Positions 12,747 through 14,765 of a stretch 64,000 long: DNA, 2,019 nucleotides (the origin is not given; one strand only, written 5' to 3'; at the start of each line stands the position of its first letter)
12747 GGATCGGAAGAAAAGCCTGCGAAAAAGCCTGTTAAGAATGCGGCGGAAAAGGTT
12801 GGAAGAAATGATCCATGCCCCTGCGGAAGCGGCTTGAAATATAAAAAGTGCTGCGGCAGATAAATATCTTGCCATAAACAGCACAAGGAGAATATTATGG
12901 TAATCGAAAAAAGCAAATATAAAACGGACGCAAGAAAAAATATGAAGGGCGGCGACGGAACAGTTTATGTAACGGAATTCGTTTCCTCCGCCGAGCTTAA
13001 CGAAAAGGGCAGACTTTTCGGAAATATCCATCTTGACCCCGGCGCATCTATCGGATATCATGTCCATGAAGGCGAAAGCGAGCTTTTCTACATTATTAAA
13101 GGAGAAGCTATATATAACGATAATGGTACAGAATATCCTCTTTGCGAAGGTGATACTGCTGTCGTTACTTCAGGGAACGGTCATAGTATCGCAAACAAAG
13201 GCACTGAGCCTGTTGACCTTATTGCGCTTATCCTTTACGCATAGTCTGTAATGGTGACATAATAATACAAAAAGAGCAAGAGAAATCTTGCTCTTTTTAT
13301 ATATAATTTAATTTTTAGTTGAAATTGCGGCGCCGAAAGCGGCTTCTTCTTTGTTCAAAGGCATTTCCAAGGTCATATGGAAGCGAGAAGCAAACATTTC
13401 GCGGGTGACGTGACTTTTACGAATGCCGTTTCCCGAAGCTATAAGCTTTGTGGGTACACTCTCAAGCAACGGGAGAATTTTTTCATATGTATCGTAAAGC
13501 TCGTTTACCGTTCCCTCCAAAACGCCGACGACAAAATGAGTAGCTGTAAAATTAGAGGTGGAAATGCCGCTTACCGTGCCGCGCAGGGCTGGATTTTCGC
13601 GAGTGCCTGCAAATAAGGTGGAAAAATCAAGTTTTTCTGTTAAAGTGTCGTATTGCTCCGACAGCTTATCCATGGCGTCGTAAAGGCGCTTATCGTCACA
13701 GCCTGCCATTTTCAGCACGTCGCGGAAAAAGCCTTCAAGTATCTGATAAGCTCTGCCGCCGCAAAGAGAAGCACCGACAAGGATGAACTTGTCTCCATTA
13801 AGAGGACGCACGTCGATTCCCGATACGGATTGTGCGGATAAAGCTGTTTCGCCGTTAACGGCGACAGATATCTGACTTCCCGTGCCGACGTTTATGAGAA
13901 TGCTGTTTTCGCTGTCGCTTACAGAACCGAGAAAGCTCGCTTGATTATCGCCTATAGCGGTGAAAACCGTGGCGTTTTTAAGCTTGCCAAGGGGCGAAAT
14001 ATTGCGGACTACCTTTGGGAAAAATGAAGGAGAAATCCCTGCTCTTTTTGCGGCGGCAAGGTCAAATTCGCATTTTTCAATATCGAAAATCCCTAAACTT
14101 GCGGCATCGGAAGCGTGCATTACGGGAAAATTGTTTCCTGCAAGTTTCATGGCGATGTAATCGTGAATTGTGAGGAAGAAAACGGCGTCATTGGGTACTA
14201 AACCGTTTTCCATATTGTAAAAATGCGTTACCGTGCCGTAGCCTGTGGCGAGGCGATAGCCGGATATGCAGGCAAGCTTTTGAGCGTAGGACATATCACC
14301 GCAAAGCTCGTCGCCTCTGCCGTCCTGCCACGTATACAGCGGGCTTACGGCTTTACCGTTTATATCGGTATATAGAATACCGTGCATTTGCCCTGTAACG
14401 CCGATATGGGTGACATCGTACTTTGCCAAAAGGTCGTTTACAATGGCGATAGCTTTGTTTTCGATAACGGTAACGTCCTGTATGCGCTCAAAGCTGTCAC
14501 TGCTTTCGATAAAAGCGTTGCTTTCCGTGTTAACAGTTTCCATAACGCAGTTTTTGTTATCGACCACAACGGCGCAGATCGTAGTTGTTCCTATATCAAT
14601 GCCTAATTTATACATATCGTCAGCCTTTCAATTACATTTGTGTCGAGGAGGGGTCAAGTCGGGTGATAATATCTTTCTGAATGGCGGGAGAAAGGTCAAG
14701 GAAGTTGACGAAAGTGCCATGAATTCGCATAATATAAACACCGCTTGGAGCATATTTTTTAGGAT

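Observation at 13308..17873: Uncharacterised glycyl radical enzyme operon (activase - GRE - FGGY sugar kinase) with atypical Gly and Cys loops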

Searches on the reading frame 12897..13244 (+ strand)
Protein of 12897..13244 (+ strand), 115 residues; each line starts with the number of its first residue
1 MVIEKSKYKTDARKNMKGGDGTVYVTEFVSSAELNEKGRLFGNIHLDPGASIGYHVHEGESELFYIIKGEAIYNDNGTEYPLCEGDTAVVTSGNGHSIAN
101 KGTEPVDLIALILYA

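Call 3: search_protein_families(library=pfam, proteins=[window:12897-13244:+], max_evalue=0.01)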
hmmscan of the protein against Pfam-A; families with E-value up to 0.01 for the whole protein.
window:12897-13244:+ (115 aa): 11 families
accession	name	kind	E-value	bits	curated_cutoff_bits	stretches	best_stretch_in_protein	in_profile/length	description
PF07883.17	Cupin_2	-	2.3e-17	62.9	27.2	1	44-110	3-68/70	Cupin domain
PF00190.28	Cupin_1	-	9.4e-07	29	22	1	34-109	28-110/151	Cupin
PF02311.25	AraC_binding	-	1.1e-05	25.7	21.1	1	48-107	12-70/135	AraC-like ligand binding domain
PF01050.24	MannoseP_isomer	-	6e-05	23.6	23.6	1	43-110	32-99/116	Mannose-6-phosphate isomerase C-terminal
PF05899.18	Cupin_3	-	0.0007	19.7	23.5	1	54-94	19-60/74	EutQ-like cupin domain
PF14667.12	Polysacc_synt_C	-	0.00082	19.9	28.7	1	28-105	8-92/111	Polysaccharide biosynthesis C-terminal domain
PF02678.22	Pirin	-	0.0022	18.4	26.1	1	27-96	19-88/108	Pirin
PF05726.19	Pirin_C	-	0.0027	18.5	27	1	43-110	3-66/103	Pirin C-terminal cupin domain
PF11699.14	CENP-C_C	-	0.0043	17.7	29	1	42-107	15-80/85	Mif2/CENP-C like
PF12852.13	Cupin_6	-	0.0076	16.5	26.7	1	37-105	13-82/183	Cupin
PF12973.13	Cupin_7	-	0.0089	16.3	27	0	36-77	30-69/105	ChrR Cupin-like domain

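Call 4: search_protein_families(library=ncbifam, proteins=[window:12897-13244:+], max_evalue=0.01)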
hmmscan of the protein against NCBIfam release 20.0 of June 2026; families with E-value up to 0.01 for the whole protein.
window:12897-13244:+ (115 aa): 5 families
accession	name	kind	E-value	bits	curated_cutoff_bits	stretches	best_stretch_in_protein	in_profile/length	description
NF007408.0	PRK09943.1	equivalog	1.5e-05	24.7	211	1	47-109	115-177/185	HTH-type transcriptional regulator PuuR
TIGR01479.1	GMP_PMI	equivalog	9e-05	21.4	372.95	1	43-110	379-446/467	mannose-1-phosphate guanylyltransferase/mannose-6-phosphate isomerase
TIGR03404.1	bicupin_oxalic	subfamily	0.00023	20.4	254.2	1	43-110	249-321/367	bicupin, oxalate decarboxylase family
NF008373.0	PRK11171.1-2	equivalog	0.00061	19.1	445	0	11-76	164-228/274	(S)-ureidoglycine aminohydrolase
NF049940.1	MandnitrLy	equivalog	0.0037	17.1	140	1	6-96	4-92/130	(R)-mandelonitrile lyase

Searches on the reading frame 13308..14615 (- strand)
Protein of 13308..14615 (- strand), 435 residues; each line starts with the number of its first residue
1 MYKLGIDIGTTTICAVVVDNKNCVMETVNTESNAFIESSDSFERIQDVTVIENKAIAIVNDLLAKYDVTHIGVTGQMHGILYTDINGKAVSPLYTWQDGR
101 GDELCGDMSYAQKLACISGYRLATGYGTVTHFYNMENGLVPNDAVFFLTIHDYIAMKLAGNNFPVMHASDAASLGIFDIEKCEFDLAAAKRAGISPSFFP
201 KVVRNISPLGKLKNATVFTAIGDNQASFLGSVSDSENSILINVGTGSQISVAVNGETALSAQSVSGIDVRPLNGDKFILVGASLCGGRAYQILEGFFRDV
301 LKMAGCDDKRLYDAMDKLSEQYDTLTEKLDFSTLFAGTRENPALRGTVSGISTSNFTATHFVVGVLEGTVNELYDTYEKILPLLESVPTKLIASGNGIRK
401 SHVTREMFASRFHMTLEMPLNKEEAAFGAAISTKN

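Call 3: search_protein_families(library=pfam, proteins=[window:13308-14615:-], max_evalue=0.01)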
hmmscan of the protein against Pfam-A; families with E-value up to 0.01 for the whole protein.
window:13308-14615:- (435 aa): 2 families
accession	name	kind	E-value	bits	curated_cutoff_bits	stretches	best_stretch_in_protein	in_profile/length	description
PF00370.27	FGGY_N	-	4.9e-23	82.4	28.8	1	2-234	1-238/245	FGGY family of carbohydrate kinases, N-terminal domain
PF02782.22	FGGY_C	-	9e-09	35.8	27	1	242-431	4-192/198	FGGY family of carbohydrate kinases, C-terminal domain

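Call 4: search_protein_families(library=ncbifam, proteins=[window:13308-14615:-], max_evalue=0.01)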
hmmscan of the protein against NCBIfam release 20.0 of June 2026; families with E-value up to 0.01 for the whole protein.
window:13308-14615:- (435 aa): 7 families
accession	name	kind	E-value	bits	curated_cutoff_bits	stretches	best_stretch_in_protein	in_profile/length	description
TIGR01312.1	XylB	equivalog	5.4e-33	114.3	380.25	1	4-432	1-434/481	xylulokinase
TIGR01314.1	gntK_FGGY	equivalog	2.2e-24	85.8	648.55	1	2-432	1-445/505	gluconokinase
TIGR01311.1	glycerol_kin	equivalog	4.3e-19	68.2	590.35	1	4-432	4-445/496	glycerol kinase GlpK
NF000756.0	PRK00047.1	subfamily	5.3e-17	61.3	498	1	2-431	6-446/502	glycerol kinase GlpK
NF011601.0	PRK15027.1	equivalog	1.7e-08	33.3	912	1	4-200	3-200/484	xylulokinase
TIGR02628.1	fuculo_kin_coli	equivalog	6.8e-06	25.3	470.9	1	6-216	6-221/465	L-fuculokinase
NF008187.0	PRK10939.1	equivalog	9.8e-05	21.1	528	1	6-215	9-225/521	autoinducer-2 kinase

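Call 16: search_solved_structures(query=window:13308-14615:-, max_evalue=0.001)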
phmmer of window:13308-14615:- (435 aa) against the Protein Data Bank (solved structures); distinct sequences matched with E-value up to 0.001: 22.
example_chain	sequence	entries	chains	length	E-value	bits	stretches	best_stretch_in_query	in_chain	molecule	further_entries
6ude_A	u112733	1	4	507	1.4e-09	40.6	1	4-431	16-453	Glycerol kinase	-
3g25_A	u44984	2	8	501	3e-08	36.2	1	2-431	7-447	Glycerol kinase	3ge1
3d7e_O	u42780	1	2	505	2.3e-07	33.3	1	2-430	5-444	Glycerol kinase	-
3h3n_X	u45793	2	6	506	2.9e-07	33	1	2-430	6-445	Glycerol kinase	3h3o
3h45_X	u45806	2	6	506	2.9e-07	32.9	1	2-430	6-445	Glycerol kinase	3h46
3flc_O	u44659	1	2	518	3.1e-07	32.9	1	2-430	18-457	Glycerol kinase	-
1r59_O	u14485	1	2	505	3.5e-07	32.7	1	2-430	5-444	Glycerol kinase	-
1xup_O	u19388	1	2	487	4e-07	32.5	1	2-430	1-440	Glycerol kinase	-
2itm_A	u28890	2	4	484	2.6e-06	29.8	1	4-246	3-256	Xylulose kinase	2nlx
9lyu_B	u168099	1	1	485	4.9e-06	28.9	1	2-234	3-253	glycerol kinase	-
9lzi_A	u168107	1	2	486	4.9e-06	28.9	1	2-234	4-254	glycerol kinase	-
9lyy_A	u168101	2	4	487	4.9e-06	28.9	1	2-234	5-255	glycerol kinase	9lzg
9lyu_A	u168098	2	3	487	4.9e-06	28.9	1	2-234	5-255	glycerol kinase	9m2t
2d4w_A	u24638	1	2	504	5.3e-06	28.8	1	2-259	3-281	glycerol kinase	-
8pry_A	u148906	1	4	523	1.9e-05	27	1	115-431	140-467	glycerol kinase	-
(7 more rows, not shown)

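Call 26: find_homologous_proteins(query=window:13308-14615:-, max_evalue=1e-10)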
Query window:13308-14615:- (435 aa): 7323 proteins with E <= 1e-10 among 8000 candidates; the best 120 are listed.
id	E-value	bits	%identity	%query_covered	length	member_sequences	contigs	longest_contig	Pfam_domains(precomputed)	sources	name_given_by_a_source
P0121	5.0e-286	966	100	100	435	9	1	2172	PF00370.28,PF02782.23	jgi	-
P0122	5.6e-224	762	80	100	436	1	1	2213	PF00370.28,PF02782.23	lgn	-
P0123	2.6e-142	493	56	98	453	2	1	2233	PF00370.28,PF02782.23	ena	-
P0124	3.8e-139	482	55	99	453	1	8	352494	PF00370.28,PF02782.23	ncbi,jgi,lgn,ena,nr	ncbi:MAG TPA: FGGY family carbohydrate kinase [Oscillospiraceae bacterium]|nr:FGGY family carbohydra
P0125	5.2e-139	482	53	99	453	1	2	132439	PF00370.28,PF02782.23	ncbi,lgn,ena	-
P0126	4.7e-138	479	54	99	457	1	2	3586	PF00370.28,PF02782.23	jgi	-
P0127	2.6e-135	470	53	99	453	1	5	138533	PF00370.28,PF02782.23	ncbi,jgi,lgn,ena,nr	ncbi:MAG TPA: FGGY family carbohydrate kinase [Oscillospiraceae bacterium]|nr:FGGY family carbohydra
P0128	4.5e-134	465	52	99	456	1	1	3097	PF00370.28,PF02782.23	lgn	-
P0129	8.9e-134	465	52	99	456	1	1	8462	PF00370.28,PF02782.23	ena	-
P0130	1.1e-133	464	51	99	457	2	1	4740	PF00370.28,PF02782.23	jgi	jgi:sedoheptulokinase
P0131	1.3e-133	464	53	99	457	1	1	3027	PF00370.28,PF02782.23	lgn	-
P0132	1.9e-133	463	52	99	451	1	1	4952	PF01869.27,PF00370.28,PF02782.23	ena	-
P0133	2.9e-132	460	50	99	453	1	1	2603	PF00370.28,PF02782.23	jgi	-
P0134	4.8e-132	459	52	99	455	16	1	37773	PF00370.28,PF02782.23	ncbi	-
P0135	1.8e-131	457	52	99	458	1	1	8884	PF00370.28,PF02782.23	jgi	jgi:sedoheptulokinase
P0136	3.2e-131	456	52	99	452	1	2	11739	PF00370.28,PF02782.23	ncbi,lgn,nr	ncbi:MAG: FGGY family carbohydrate kinase [Clostridia bacterium]|nr:FGGY family carbohydrate kinase 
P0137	1.7e-130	454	50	99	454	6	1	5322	PF00370.28,PF02782.23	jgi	jgi:sedoheptulokinase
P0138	2.4e-129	450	51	99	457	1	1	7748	PF00370.28,PF02782.23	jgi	jgi:sedoheptulokinase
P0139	1.1e-128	448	51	98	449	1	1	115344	PF00370.28,PF02782.23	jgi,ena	-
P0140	1.2e-128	448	51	97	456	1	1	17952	PF00370.28,PF02782.23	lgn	-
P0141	6.8e-128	445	50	99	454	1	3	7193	PF00370.28,PF02782.23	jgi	jgi:sedoheptulokinase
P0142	4.4e-127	442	51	99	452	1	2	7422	PF00370.28,PF02782.23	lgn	-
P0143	7.2e-127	442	49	99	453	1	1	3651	PF00370.28,PF02782.23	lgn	-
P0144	1.1e-126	441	50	99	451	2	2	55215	PF00370.28,PF02782.23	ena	-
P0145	4.2e-126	439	50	99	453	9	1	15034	PF00370.28,PF02782.23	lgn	-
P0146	7.6e-126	438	50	99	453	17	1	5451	PF00370.28,PF02782.23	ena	-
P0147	2.0e-125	437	49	97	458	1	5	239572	PF00370.28,PF02782.23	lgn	-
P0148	2.1e-125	437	48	99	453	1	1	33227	PF00370.28,PF02782.23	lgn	-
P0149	3.8e-125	436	50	99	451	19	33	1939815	PF00370.28,PF02782.23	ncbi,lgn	-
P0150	4.5e-125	436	50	99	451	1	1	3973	PF00370.28,PF02782.23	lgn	-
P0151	5.0e-125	436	48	99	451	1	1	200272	PF00370.28,PF02782.23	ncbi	-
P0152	1.7e-124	434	48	97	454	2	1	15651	PF00370.28,PF02782.23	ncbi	ncbi:MAG: FGGY family carbohydrate kinase [Clostridia bacterium]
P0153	7.7e-124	432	48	99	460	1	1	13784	PF00370.28,PF02782.23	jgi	jgi:sedoheptulokinase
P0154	1.0e-123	431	48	99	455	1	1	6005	PF00370.28,PF02782.23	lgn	-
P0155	1.1e-123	431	50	99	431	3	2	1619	PF00370.28,PF02782.23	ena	-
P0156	3.1e-123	430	49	99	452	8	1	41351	PF00370.28,PF02782.23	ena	-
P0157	6.1e-123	429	50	99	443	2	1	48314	PF00370.28,PF02782.23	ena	-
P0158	8.8e-123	428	48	99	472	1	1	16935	PF00370.28,PF02782.23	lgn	-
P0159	9.6e-123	428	49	99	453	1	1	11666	PF00370.28,PF02782.23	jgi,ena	-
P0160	1.0e-122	428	51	99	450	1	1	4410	PF00370.28,PF02782.23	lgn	-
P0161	1.2e-122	428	49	99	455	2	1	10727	PF00370.28,PF02782.23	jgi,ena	-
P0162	1.7e-122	427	48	98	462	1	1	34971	PF00370.28,PF02782.23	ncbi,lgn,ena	-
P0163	2.0e-122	427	49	99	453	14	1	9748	PF00370.28,PF02782.23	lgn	-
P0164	2.7e-122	427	50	99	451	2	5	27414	PF00370.28,PF02782.23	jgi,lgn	jgi:sedoheptulokinase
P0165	2.8e-122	427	49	99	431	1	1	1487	PF00370.28,PF02782.23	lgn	-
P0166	6.2e-122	426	49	99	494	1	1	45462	PF00370.28,PF02782.23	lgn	-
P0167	6.6e-122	425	49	97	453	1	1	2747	PF00370.28,PF02782.23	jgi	jgi:sedoheptulokinase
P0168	7.7e-122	425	49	99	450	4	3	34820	PF00370.28,PF02782.23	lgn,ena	-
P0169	8.1e-122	425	49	99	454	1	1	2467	PF00370.28,PF02782.23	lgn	-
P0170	3.0e-121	423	47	99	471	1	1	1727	PF00370.28,PF02782.23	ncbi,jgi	jgi:sedoheptulokinase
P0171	5.0e-121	423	48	99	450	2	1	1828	PF00370.28,PF02782.23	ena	-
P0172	5.9e-121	422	49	99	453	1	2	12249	PF00370.28,PF02782.23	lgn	-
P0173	7.6e-121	422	48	99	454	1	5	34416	PF00370.28,PF02782.23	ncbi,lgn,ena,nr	ncbi:MAG: hypothetical protein IJ279_04310 [Clostridia bacterium]|nr:hypothetical protein [Clostridi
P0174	1.7e-120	421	48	98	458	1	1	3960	PF01869.27,PF00370.28,PF02782.23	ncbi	-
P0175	2.1e-120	420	48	99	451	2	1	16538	PF00370.28,PF02782.23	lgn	-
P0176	2.7e-120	420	48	99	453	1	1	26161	PF00370.28,PF02782.23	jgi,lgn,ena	-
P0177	3.0e-120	420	48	97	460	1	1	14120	PF00370.28,PF02782.23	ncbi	-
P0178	6.4e-120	419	48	99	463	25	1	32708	PF00370.28,PF02782.23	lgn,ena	-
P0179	1.2e-119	418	47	99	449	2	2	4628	PF00370.28,PF02782.23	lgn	-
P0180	1.3e-119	418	47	99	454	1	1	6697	PF00370.28,PF02782.23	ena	-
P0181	1.4e-119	418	48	99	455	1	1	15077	PF00370.28,PF02782.23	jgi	-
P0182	2.0e-119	417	47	99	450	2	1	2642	PF00370.28,PF02782.23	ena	-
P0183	2.2e-119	417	49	99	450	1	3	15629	PF00370.28,PF02782.23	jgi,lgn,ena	-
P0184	2.6e-119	417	47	99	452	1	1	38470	PF00370.28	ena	-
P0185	2.8e-119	417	48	99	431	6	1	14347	PF00370.28,PF02782.23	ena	-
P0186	4.0e-119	416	47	99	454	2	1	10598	PF00370.28,PF02782.23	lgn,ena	-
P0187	4.8e-119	416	48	99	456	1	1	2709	PF00370.28,PF02782.23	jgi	jgi:sedoheptulokinase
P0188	6.1e-119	416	48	99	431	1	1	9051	PF00370.28,PF02782.23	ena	-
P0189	7.9e-119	415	47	99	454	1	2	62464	PF00370.28,PF02782.23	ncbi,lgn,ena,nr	ncbi:MAG: hypothetical protein J6L89_04305 [Clostridia bacterium]|nr:hypothetical protein [Clostridi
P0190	8.5e-119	415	48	98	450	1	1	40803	PF00370.28,PF02782.23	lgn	-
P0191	8.5e-119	415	48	99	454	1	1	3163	PF00370.28,PF02782.23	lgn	-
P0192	8.8e-119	415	48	99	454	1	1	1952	PF00370.28,PF02782.23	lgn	-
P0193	1.1e-118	415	49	99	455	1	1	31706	PF00370.28,PF02782.23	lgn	-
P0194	1.3e-118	415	46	99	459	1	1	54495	PF00370.28,PF02782.23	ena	-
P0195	1.4e-118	414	48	99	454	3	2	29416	PF00370.28,PF02782.23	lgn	-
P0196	1.5e-118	414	48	99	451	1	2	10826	PF00370.28,PF02782.23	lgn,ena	-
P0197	1.6e-118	414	48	99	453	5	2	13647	PF00370.28,PF02782.23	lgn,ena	-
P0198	1.6e-118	414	47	99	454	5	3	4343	PF00370.28,PF02782.23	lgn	-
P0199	1.6e-118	414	48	99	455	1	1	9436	PF00370.28,PF02782.23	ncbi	-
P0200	1.7e-118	414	48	99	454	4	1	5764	PF00370.28,PF02782.23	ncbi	ncbi:MAG TPA: FGGY family carbohydrate kinase [Clostridia bacterium]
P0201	2.1e-118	414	48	99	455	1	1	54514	PF00370.28,PF02782.23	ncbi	-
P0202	3.0e-118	413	49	99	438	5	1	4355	PF00370.28,PF02782.23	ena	-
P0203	3.3e-118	413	48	99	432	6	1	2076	PF00370.28,PF02782.23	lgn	-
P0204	4.5e-118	413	47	99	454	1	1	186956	PF00370.28,PF02782.23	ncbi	-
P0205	5.0e-118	413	48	99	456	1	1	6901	PF00370.28,PF02782.23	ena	-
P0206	6.8e-118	412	48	99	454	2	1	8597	PF00370.28,PF02782.23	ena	-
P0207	6.9e-118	412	48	99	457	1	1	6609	PF00370.28,PF02782.23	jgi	jgi:sedoheptulokinase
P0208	7.0e-118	412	48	99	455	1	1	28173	PF00370.28,PF02782.23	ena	-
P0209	8.4e-118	412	49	99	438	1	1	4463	PF00370.28,PF02782.23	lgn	-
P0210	8.6e-118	412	48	99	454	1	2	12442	PF00370.28,PF02782.23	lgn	-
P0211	8.7e-118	412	48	97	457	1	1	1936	PF00370.28,PF02782.23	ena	-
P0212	1.1e-117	412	48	99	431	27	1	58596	PF00370.28,PF02782.23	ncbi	-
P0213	1.2e-117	411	47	99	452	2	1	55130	PF00370.28,PF02782.23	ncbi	-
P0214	1.2e-117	411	48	99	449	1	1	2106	PF00370.28,PF02782.23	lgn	-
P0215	1.4e-117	411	47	99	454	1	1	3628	PF00370.28,PF02782.23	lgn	-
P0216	1.8e-117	411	47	99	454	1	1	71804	PF00370.28,PF02782.23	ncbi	-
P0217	1.9e-117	411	47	99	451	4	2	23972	PF00370.28,PF02782.23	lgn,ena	-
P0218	2.3e-117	410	47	99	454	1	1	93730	PF00370.28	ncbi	-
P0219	2.4e-117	410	49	99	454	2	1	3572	PF00370.28,PF02782.23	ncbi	-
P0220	3.6e-117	410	47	99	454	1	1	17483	PF00370.28,PF02782.23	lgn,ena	-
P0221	3.7e-117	410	48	99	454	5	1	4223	PF00370.28,PF02782.23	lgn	-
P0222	4.8e-117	409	47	99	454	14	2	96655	PF00370.28,PF02782.23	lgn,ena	-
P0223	6.3e-117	409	47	99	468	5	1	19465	PF00370.28,PF02782.23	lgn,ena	-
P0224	6.7e-117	409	47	99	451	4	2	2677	PF00370.28,PF02782.23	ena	-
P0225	1.5e-116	408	49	99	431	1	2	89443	PF00370.28,PF02782.23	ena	-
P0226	1.7e-116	408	45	99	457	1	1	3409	PF00370.28,PF02782.23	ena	-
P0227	1.9e-116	407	47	99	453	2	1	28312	PF00370.28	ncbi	-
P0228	2.4e-116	407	46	99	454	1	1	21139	PF00370.28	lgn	-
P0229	2.5e-116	407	47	96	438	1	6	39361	PF00370.28,PF02782.23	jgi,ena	-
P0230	2.5e-116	407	47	99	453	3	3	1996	PF00370.28,PF02782.23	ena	-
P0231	2.5e-116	407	48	99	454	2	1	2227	PF00370.28,PF02782.23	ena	-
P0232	2.6e-116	407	48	99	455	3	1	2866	PF00370.28,PF02782.23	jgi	-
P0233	2.7e-116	407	47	99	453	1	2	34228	PF00370.28,PF02782.23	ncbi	-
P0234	2.8e-116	407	47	99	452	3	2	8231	PF00370.28,PF02782.23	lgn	-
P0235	2.9e-116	407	47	99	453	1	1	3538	PF00370.28,PF02782.23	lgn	-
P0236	3.0e-116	407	48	99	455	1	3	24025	PF00370.28,PF02782.23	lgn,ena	-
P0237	3.4e-116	407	46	99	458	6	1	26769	PF00370.28,PF02782.23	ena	-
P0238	4.6e-116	406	49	99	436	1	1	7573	PF00370.28,PF02782.23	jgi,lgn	jgi:sedoheptulokinase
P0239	5.2e-116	406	48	99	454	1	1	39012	PF00370.28,PF02782.23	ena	-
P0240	6.4e-116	406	50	99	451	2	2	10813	PF00370.28,PF02782.23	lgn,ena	-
